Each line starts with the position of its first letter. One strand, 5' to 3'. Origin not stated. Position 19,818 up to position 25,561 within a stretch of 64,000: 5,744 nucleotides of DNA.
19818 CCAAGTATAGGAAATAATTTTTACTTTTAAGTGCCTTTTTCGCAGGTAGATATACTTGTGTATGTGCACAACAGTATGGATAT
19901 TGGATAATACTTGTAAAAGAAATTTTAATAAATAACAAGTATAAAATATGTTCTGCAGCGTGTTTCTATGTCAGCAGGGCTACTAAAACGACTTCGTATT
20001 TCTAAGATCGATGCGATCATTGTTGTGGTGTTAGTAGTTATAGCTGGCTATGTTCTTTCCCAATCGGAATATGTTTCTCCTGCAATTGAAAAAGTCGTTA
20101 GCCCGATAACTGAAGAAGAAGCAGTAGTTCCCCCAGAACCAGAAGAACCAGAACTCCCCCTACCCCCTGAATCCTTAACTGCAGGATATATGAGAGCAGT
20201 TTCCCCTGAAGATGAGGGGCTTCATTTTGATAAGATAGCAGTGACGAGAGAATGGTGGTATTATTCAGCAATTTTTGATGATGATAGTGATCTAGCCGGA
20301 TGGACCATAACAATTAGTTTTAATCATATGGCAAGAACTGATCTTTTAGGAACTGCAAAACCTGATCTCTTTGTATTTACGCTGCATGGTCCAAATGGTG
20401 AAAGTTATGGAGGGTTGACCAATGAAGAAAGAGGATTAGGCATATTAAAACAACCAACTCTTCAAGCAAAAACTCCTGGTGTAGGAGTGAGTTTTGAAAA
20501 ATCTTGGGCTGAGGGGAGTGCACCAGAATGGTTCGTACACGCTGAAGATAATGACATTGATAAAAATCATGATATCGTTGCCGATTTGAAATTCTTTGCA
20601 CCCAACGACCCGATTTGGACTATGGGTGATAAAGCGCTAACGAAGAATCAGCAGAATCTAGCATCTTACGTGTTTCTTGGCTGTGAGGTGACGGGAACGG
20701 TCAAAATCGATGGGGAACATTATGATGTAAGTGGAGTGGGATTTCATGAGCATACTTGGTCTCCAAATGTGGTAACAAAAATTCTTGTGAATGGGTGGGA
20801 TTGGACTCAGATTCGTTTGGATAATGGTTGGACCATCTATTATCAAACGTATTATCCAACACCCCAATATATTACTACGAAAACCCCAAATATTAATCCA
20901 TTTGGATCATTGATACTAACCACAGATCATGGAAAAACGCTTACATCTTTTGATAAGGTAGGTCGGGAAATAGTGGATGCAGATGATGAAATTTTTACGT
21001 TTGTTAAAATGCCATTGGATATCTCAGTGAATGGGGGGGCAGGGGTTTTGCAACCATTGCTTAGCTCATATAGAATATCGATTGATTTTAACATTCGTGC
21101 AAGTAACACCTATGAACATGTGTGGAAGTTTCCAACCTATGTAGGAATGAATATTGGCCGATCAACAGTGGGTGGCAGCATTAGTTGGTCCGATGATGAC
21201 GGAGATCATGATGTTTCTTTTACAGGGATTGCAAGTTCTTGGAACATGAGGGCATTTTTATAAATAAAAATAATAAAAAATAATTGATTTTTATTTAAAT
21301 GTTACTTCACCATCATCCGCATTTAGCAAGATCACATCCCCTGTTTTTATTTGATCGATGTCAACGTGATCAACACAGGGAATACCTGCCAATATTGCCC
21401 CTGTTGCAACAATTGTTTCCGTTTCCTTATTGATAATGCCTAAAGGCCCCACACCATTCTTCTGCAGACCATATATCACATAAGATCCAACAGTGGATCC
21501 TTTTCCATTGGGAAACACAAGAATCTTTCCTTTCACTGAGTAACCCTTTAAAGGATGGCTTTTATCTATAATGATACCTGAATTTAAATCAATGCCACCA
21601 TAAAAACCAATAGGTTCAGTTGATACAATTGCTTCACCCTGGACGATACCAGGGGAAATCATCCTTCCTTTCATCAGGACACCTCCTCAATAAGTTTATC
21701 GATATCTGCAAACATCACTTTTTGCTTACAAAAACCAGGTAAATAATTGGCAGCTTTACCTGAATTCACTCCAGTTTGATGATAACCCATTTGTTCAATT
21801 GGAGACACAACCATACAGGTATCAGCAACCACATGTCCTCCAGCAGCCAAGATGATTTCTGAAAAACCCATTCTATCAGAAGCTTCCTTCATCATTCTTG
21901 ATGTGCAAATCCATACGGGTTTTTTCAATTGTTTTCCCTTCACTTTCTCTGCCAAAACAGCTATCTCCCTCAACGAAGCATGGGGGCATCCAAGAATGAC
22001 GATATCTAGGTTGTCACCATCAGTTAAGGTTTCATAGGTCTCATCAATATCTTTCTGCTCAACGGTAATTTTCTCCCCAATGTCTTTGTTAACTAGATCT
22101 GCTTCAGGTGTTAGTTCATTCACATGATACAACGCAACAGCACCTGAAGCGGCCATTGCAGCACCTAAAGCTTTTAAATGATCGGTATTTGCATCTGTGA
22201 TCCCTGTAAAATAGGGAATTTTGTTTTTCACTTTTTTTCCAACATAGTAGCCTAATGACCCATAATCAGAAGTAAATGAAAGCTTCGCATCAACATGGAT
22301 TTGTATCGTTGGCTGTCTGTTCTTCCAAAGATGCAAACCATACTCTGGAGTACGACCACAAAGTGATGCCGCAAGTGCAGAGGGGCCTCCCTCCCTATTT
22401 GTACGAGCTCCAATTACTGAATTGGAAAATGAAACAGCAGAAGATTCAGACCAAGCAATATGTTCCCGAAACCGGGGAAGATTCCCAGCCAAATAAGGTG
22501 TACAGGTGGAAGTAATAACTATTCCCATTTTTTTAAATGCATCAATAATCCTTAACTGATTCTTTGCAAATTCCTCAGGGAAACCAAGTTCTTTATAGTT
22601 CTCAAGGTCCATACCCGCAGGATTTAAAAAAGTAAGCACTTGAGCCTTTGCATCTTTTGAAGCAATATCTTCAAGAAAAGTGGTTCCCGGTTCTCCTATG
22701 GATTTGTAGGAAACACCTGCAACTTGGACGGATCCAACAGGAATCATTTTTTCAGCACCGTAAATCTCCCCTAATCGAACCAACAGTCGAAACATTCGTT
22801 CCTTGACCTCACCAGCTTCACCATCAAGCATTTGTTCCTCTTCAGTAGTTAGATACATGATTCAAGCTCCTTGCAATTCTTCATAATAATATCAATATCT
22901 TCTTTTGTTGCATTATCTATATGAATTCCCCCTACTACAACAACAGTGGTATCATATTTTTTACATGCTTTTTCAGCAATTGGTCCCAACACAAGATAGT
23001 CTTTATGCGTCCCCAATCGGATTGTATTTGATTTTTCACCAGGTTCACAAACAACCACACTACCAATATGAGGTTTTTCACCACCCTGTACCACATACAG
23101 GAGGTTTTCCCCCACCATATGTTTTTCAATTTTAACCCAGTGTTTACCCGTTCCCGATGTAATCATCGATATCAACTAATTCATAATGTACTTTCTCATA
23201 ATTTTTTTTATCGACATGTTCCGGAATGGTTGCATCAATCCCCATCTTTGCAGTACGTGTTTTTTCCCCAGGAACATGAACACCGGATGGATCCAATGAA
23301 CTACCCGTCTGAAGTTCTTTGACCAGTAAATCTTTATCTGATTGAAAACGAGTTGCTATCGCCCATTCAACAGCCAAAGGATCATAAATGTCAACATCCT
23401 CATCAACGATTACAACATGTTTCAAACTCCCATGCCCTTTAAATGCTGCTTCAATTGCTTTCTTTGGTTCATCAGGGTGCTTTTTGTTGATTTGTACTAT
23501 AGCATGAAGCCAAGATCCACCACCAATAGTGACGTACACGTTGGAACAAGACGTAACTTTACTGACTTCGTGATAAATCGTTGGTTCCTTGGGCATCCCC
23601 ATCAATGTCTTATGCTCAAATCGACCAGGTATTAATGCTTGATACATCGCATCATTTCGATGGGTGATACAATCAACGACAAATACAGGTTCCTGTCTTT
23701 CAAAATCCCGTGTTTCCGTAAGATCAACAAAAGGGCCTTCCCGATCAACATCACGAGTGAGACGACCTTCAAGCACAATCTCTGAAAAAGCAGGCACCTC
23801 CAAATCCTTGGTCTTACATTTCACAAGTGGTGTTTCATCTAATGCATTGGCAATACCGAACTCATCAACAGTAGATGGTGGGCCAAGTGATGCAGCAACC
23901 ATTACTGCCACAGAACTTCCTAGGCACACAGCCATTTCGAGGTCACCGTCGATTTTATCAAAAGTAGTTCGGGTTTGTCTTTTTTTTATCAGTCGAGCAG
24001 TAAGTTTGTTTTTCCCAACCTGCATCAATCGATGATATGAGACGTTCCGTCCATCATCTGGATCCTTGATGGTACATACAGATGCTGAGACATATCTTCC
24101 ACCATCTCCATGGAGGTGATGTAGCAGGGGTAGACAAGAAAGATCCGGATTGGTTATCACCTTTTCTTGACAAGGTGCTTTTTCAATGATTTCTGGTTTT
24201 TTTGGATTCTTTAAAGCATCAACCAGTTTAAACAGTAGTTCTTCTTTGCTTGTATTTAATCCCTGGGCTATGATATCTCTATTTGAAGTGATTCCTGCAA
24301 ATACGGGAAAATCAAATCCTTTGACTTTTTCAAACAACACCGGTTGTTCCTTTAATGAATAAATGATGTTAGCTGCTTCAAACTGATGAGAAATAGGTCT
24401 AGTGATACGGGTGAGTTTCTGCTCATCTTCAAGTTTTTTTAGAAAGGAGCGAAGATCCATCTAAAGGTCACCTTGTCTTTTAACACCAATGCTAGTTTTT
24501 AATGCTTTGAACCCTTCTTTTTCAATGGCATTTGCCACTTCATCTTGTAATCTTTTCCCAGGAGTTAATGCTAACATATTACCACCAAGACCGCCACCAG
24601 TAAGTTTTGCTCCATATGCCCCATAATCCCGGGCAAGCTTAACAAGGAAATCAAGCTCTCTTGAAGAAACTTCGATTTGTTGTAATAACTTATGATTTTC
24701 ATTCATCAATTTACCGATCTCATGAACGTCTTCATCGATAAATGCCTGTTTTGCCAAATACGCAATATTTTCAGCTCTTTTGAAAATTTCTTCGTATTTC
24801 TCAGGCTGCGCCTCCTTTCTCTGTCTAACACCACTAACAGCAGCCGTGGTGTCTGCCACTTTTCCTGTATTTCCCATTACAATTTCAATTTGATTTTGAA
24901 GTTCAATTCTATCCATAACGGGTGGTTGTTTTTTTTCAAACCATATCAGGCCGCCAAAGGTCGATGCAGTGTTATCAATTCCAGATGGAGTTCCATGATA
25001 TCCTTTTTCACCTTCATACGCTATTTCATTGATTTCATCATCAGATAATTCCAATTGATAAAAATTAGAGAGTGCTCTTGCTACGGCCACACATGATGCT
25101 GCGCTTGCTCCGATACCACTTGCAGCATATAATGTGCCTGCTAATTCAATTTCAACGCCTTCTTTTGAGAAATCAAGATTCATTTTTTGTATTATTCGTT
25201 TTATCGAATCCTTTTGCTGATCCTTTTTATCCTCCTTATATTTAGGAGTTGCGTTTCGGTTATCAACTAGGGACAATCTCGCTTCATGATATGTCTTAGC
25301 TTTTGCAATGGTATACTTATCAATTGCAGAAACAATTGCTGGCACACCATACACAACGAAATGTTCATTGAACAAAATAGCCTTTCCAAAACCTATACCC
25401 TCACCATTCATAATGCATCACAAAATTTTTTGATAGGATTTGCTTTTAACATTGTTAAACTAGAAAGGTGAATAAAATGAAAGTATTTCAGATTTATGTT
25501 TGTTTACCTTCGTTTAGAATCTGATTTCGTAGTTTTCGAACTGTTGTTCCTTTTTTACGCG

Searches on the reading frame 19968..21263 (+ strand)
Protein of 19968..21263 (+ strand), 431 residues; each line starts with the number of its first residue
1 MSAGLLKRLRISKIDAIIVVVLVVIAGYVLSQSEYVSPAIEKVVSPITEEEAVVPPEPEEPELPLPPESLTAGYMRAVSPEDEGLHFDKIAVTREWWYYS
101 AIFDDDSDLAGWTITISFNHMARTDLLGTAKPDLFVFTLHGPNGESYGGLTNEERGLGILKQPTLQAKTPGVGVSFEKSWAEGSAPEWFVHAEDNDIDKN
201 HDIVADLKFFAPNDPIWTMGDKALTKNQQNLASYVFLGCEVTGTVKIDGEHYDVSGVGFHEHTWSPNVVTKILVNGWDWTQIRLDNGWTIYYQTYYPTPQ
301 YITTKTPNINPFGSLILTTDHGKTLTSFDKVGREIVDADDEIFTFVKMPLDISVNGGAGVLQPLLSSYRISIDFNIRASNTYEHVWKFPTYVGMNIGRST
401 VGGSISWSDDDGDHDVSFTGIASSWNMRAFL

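Call 7: search_protein_families(library=pfam, proteins=[window:19968-21263:+], max_evalue=1)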
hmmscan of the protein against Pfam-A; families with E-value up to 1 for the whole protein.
window:19968-21263:+ (431 aa): 3 families
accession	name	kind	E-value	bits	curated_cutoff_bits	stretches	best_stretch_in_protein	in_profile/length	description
PF23213.1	DUF7065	-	5.7e-06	27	27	1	197-266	114-182/183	Domain of unknown function (DUF7065)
PF07143.17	CrtC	-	0.0014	19.8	22.5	1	95-265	2-167/168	CrtC N-terminal lipocalin domain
PF03712.20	Cu2_monoox_C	-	0.083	12.8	23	1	239-303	31-96/157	Copper type II ascorbate-dependent monooxygenase, C-terminal domain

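Call 93: search_protein_families(library=ncbifam, proteins=[window:19968-21263:+], max_evalue=0.00001)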
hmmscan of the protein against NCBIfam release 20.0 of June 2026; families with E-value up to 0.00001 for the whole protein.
window:19968-21263:+ (431 aa): 0 families

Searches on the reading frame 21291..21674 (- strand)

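Call 7: search_protein_families(library=pfam, proteins=[window:21291-21674:-], max_evalue=1)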
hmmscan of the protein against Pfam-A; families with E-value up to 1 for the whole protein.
window:21291-21674:- (127 aa): 2 families
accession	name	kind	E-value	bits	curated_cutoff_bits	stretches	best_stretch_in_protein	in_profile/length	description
PF01989.23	AcnX_swivel_put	-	4.7e-32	110.1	27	1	22-101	1-80/80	Aconitase X swivel domain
PF23743.1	Beta-prop_BBS7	-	0.0057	16.4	27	1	46-124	165-246/299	BBS7 beta-propeller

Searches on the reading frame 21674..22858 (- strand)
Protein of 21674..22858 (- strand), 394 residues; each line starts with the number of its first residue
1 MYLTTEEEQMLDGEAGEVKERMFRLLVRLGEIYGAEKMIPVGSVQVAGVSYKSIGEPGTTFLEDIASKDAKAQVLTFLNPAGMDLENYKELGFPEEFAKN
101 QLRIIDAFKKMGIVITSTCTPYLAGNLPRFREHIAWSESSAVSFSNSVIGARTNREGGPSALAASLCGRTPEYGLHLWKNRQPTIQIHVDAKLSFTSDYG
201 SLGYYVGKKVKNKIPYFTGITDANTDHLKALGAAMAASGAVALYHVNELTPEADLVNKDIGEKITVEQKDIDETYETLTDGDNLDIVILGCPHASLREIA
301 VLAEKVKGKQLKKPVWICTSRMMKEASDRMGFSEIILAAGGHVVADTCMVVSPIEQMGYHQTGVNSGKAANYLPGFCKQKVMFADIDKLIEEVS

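Call 6: search_protein_families(library=ncbifam, proteins=[window:21674-22858:-], max_evalue=0.1)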
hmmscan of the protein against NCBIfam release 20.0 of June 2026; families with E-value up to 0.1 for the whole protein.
window:21674-22858:- (394 aa): 2 families
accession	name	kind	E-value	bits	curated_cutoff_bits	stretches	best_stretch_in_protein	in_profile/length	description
NF051439.1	C3LHypDHLhpIPSEAE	equivalog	1.9e-78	264.2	700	1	2-391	145-541/555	cis-3-hydroxy-L-proline dehydratase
TIGR02083.1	LEU2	equivalog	0.016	14.2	610.65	0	284-349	292-361/419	3-isopropylmalate dehydratase large subunit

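Call 7: search_protein_families(library=pfam, proteins=[window:21674-22858:-], max_evalue=1)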
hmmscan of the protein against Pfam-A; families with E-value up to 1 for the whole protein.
window:21674-22858:- (394 aa): 3 families
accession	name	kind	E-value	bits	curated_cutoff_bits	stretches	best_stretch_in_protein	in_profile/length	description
PF04412.18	AcnX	-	1.6e-156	521.4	31.5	1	1-391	1-400/400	Aconitase X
PF00330.25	Aconitase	-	0.12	11.8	28.7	1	259-349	315-415/463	Aconitase family (aconitate hydratase)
PF13353.11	Fer4_12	-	0.2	12.4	22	1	260-329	32-100/137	4Fe-4S single cluster domain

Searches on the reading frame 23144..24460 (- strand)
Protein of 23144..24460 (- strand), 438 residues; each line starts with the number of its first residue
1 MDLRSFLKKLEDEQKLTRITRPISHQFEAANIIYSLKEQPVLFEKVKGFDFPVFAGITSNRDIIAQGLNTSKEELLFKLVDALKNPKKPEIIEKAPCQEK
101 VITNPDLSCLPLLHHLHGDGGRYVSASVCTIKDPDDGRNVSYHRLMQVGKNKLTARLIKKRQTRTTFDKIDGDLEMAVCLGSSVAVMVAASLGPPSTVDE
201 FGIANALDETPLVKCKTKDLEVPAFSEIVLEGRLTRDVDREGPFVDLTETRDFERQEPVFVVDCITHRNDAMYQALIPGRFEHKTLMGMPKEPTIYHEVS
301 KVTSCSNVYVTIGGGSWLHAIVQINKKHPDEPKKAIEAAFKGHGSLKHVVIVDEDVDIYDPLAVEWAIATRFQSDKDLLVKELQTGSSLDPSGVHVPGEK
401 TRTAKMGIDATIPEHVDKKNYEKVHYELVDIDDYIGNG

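Call 3: search_protein_families(library=pfam, proteins=[window:23144-24460:-], max_evalue=0.01)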
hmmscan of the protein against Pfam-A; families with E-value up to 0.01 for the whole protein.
window:23144-24460:- (438 aa): 3 families
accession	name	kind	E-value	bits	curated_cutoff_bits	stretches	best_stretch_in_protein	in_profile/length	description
PF01977.22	UbiD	-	2.5e-51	174.3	23.3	1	93-280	6-205/206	3-octaprenyl-4-hydroxybenzoate carboxy-lyase Rift-related domain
PF20696.2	UbiD_C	-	4.7e-29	101.4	24.2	1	285-410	2-127/127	3-octaprenyl-4-hydroxybenzoate carboxy-lyase C-terminal domain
PF20695.2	UbiD_N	-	3.6e-15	56.3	24.3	1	7-83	1-78/78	3-octaprenyl-4-hydroxybenzoate carboxy-lyase N-terminal domain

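Call 6: search_protein_families(library=ncbifam, proteins=[window:23144-24460:-], max_evalue=0.1)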
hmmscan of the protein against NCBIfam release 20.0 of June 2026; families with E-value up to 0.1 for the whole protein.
window:23144-24460:- (438 aa): 7 families
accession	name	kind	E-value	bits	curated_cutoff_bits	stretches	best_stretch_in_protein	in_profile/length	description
TIGR00148.1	TIGR00148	subfamily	3.1e-105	352.4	244.85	1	3-412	1-437/438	UbiD family decarboxylase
NF041204.1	VdcC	exception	2.9e-59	200.7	650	1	2-423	3-449/467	non-oxidative hydroxyarylic acid decarboxylases subunit C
TIGR03701.1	mena_SCO4490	equivalog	1.4e-48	165.7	495.9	2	88-390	108-422/433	menaquinone biosynthesis decarboxylase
NF008175.0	PRK10922.1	equivalog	2.8e-39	135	788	2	84-411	119-456/497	4-hydroxy-3-polyprenylbenzoate decarboxylase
TIGR02724.1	phenyl_P_beta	equivalog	2e-26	92.4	468.95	1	1-422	1-451/472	phenylphosphate carboxylase subunit beta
NF041219.1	BagN_FevL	exception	1.5e-25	89.7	1000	1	2-288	19-337/502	bagremycin/ferroverdin biosynthesis UbiD family decarboxylase BagN/FevL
TIGR02723.1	phenyl_P_alpha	equivalog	8.9e-20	70.7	564.6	1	84-420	100-452/485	phenylphosphate carboxylase subunit alpha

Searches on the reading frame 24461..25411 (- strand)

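Call 3: search_protein_families(library=pfam, proteins=[window:24461-25411:-], max_evalue=0.01)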
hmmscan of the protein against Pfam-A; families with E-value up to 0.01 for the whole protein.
window:24461-25411:- (316 aa): 3 families
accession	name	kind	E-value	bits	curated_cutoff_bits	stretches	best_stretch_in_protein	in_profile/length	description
PF00288.32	GHMP_kinases_N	-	1.2e-18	67.5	22.3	1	70-154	3-87/87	GHMP kinases N terminal domain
PF08544.19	GHMP_kinases_C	-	1.1e-14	55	21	1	221-299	2-82/85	GHMP kinases C terminal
PF22700.2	MVD-like_N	-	3e-06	27.4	27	1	60-134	55-131/157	Diphosphomevalonate decarboxylase-like N-terminal domain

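Call 6: search_protein_families(library=ncbifam, proteins=[window:24461-25411:-], max_evalue=0.1)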
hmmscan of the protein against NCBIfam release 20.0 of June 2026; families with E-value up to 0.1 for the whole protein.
window:24461-25411:- (316 aa): 26 families (the best 25 are shown)
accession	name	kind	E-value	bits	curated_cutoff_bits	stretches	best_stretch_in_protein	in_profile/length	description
TIGR00549.1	mevalon_kin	equivalog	1.4e-73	247.8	163.05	1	9-282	3-276/276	mevalonate kinase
NF003036.0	PRK03926.1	equivalog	7.9e-62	209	403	1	9-308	8-291/302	mevalonate kinase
NF003006.0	PRK03817.1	equivalog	8.1e-29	100.7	443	2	204-299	234-328/352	galactokinase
NF002288.1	PRK01212.1-4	equivalog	2e-22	79.6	194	1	63-299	53-281/303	homoserine kinase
TIGR00131.1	gal_kin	equivalog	4.2e-18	65.4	226.65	2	220-298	285-364/388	galactokinase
NF003472.0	PRK05101.1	equivalog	4.3e-18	65.4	499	2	218-299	276-359/382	galactokinase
TIGR01220.1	Pmev_kin_Gr_pos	equivalog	4.9e-18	65.3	165.7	2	167-308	208-354/358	phosphomevalonate kinase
NF003705.0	PRK05322.1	equivalog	7.2e-17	61.2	385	2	218-290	282-356/388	galactokinase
NF049969.1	GlMnHpPKinHddA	equivalog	7.7e-16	58.5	600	1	14-287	23-308/338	D-glycero-D-manno-heptose 7-phosphate kinase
NF001816.0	PRK00555.1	equivalog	5.6e-15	55.2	509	2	221-302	261-342/363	galactokinase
NF040957.1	Arch_PMK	equivalog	2.8e-14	53.4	500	1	96-304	90-305/316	phosphomevalonate kinase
TIGR00191.1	thrB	equivalog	8.3e-11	41.3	168.25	1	63-298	56-279/304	homoserine kinase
NF040725.1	panto_kin_Meth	equivalog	3.9e-09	35.9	380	1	57-232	62-234/286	pantoate kinase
NF040726.1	BetaRFA-P_synth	equivalog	5.9e-08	32.2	328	1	51-156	52-148/327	beta-ribofuranosylaminobenzene 5'-phosphate synthase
TIGR00144.1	beta_RFAP_syn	subfamily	1.3e-07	31.2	113.5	1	49-156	49-147/325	beta-ribofuranosylaminobenzene 5'-phosphate synthase family protein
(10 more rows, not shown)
